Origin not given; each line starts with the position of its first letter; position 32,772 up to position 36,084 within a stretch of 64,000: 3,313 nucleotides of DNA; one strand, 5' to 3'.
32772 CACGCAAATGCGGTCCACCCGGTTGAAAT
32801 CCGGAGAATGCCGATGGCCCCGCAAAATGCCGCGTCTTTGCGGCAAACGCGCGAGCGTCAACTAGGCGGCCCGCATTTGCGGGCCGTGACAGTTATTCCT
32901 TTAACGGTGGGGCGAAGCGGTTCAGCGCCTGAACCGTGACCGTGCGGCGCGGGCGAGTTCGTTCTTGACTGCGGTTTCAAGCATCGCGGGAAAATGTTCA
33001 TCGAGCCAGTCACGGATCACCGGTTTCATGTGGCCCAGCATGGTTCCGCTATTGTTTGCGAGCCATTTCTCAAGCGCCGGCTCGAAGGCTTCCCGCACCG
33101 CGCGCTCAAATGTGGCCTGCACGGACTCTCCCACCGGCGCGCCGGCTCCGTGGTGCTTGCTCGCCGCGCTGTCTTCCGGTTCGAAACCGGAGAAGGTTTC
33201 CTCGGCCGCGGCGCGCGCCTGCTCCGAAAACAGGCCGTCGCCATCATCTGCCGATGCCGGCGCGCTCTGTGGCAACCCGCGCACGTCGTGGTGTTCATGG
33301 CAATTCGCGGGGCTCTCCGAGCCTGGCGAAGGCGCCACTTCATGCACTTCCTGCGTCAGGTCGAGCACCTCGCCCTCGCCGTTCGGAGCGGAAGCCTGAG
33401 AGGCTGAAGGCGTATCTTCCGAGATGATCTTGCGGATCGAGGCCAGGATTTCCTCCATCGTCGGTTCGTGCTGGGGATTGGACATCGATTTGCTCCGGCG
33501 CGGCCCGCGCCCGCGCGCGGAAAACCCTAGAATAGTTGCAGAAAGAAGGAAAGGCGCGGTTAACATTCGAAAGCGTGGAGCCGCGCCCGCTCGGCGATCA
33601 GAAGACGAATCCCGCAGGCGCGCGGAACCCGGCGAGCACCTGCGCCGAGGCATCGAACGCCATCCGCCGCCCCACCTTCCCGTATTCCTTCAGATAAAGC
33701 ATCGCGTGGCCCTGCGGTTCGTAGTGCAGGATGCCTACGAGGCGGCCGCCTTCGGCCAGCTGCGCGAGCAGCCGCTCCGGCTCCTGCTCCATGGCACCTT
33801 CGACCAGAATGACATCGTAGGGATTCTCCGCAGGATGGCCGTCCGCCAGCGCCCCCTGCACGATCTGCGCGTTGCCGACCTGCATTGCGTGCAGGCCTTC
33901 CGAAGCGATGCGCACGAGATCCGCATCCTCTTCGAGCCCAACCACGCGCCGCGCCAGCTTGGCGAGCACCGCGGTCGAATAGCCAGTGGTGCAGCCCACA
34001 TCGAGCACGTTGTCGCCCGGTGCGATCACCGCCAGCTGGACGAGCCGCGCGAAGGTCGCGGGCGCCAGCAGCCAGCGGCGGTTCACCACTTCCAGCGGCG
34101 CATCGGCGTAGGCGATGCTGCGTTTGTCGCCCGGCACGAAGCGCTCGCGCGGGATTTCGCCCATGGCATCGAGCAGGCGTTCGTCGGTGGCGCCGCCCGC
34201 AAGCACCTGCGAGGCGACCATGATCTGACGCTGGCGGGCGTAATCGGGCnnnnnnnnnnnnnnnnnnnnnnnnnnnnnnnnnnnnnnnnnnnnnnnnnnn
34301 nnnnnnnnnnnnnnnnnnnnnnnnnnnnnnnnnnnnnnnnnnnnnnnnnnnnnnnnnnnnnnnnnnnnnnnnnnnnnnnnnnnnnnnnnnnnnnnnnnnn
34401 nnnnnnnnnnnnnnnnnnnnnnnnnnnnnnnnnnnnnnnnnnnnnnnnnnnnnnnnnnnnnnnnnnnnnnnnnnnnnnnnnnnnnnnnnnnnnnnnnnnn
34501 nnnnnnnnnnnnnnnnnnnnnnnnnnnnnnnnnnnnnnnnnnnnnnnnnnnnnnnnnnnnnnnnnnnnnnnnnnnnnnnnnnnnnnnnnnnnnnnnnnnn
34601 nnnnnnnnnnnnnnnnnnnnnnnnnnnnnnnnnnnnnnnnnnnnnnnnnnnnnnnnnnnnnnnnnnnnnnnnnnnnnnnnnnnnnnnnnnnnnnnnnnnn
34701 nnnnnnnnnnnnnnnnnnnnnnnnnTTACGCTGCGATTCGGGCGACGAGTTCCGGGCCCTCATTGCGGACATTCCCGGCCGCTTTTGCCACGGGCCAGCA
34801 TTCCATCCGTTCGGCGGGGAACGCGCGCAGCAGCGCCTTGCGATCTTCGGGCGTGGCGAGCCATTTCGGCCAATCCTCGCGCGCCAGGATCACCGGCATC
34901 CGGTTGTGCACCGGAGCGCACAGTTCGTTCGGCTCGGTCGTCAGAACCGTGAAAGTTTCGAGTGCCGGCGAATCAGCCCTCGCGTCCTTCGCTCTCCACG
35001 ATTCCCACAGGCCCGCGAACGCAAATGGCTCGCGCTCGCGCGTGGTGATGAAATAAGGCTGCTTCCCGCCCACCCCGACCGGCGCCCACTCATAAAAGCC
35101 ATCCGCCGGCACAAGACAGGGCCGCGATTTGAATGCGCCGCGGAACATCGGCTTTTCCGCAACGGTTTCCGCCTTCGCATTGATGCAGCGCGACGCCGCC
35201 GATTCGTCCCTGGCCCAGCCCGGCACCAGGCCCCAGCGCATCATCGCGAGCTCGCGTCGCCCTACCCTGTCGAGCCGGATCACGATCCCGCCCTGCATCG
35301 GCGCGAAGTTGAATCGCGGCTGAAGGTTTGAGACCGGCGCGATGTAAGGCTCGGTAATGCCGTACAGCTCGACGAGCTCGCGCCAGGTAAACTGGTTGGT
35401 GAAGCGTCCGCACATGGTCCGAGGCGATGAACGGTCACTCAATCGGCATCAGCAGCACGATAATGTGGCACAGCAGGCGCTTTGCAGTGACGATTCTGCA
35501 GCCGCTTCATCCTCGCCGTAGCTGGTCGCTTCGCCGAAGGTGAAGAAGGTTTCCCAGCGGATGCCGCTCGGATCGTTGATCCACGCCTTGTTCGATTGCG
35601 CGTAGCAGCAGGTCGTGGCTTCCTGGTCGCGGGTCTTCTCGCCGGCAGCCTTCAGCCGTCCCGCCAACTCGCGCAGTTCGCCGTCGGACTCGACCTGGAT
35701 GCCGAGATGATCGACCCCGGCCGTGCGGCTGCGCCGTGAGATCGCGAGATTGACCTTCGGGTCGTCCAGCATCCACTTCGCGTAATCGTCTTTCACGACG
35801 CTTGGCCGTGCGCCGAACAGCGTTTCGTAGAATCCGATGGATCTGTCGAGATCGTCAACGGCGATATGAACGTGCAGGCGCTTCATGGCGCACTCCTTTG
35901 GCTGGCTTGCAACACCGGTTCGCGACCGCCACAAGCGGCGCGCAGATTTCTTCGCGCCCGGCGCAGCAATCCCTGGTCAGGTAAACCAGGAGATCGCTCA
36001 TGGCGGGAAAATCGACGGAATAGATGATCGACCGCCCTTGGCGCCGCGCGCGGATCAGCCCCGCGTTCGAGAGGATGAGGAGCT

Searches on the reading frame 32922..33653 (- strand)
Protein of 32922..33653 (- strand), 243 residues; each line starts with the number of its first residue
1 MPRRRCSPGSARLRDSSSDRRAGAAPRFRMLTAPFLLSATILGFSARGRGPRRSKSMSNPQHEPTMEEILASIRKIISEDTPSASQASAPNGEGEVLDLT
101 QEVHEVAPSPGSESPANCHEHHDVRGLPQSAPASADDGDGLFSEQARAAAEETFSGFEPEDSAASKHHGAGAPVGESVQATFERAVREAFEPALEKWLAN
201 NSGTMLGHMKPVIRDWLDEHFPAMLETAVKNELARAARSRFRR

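Call 87: search_protein_families(library=pfam, proteins=[window:32922-33653:-], max_evalue=0.001)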
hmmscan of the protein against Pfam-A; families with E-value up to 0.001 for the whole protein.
window:32922-33653:- (243 aa): 1 family
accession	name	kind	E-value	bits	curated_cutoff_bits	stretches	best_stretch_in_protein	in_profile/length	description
PF10691.14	DUF2497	-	5e-13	49.7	27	1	209-238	46-75/75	Protein of unknown function (DUF2497)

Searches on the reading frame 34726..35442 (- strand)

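Call 87: search_protein_families(library=pfam, proteins=[window:34726-35442:-], max_evalue=0.001)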
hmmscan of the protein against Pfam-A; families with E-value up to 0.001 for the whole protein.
window:34726-35442:- (238 aa): 1 family
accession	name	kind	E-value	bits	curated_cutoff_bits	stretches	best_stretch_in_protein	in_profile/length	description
PF02586.19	SRAP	-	2.8e-67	226.8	27.1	1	10-225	1-214/214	SOS response associated peptidase (SRAP)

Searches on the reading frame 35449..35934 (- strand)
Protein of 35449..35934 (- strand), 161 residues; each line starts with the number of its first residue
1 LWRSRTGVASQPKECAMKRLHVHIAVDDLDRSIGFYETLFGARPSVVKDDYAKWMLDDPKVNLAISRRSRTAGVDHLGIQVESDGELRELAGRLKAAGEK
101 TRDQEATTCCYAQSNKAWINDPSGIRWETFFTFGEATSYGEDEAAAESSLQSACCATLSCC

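Call 87: search_protein_families(library=pfam, proteins=[window:35449-35934:-], max_evalue=0.001)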
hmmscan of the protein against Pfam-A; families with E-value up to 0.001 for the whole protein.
window:35449-35934:- (161 aa): 3 families
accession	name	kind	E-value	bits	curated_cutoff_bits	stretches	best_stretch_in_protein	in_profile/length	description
PF00903.31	Glyoxalase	-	1.5e-11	45.1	20.6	1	20-128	3-120/121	Glyoxalase/Bleomycin resistance protein/Dioxygenase superfamily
PF22677.2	Ble-like_N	-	0.00016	21.8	24.5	1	20-41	3-24/41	Bleomycin resistance protein-like N-terminal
PF18029.7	Glyoxalase_6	-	0.00056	21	23.6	0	23-124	3-100/106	Glyoxalase-like domain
